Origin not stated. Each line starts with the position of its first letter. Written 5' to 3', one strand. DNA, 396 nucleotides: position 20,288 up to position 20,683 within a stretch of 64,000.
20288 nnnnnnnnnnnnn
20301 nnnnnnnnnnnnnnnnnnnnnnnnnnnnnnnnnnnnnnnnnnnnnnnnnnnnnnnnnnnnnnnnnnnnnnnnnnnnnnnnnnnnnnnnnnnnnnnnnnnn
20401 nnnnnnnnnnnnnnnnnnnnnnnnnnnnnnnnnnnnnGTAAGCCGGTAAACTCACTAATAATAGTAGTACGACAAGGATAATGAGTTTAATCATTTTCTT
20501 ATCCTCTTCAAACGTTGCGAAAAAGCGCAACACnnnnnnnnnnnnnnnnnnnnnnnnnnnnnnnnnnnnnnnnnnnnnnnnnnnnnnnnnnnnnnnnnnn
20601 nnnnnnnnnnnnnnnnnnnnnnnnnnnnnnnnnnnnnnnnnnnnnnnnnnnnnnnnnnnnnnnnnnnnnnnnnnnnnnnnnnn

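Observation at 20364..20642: Promoter-to-terminator delimited, hairpin-dense non-coding locus between tRNA-Asp and der: candidate novel sRNA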

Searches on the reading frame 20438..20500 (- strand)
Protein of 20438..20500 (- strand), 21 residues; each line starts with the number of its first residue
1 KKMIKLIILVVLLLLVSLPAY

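Call 10: search_protein_families(library=pfam, proteins=[window:20438-20500:-], max_evalue=10)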
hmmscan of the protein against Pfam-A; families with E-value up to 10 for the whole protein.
seq(21 aa): 2 families
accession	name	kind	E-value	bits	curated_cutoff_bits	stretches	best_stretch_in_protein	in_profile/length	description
PF13956.11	Ibs_toxin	-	0.0061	17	27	1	3-21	1-19/19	Toxin Ibs, type I toxin-antitoxin system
PF05739.25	SNARE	-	2.2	8.8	26.8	1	1-18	36-53/53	SNARE domain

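Call 11: search_protein_families(library=ncbifam, proteins=[window:20438-20500:-], max_evalue=10)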
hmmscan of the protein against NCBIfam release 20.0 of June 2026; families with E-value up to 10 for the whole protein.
seq(21 aa): 1 family
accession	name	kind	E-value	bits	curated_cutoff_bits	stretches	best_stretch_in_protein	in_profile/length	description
NF047981.1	RC1041_fam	subfamily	0.42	10.4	90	1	1-17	18-34/57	RC1041 family protein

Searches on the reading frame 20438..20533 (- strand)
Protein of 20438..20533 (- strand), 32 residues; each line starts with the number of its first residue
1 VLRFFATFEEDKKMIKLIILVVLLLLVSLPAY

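Call 10: search_protein_families(library=pfam, proteins=[window:20438-20533:-], max_evalue=10)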
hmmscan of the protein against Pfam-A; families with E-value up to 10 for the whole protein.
seq(32 aa): 2 families
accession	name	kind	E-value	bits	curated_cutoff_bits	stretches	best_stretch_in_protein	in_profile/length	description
PF13956.11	Ibs_toxin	-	0.0059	17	27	1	14-32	1-19/19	Toxin Ibs, type I toxin-antitoxin system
PF05739.25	SNARE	-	0.18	12.3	26.8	1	12-28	36-52/53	SNARE domain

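Call 11: search_protein_families(library=ncbifam, proteins=[window:20438-20533:-], max_evalue=10)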
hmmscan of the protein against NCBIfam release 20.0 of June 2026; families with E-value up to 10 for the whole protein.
seq(32 aa): 1 family
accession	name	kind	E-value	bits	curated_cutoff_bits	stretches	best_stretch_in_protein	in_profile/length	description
NF047981.1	RC1041_fam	subfamily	0.022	14.5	90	1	9-28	15-34/57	RC1041 family protein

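Call 54: list_cluster_members(proteins=[window:20438-20533:-, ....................])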
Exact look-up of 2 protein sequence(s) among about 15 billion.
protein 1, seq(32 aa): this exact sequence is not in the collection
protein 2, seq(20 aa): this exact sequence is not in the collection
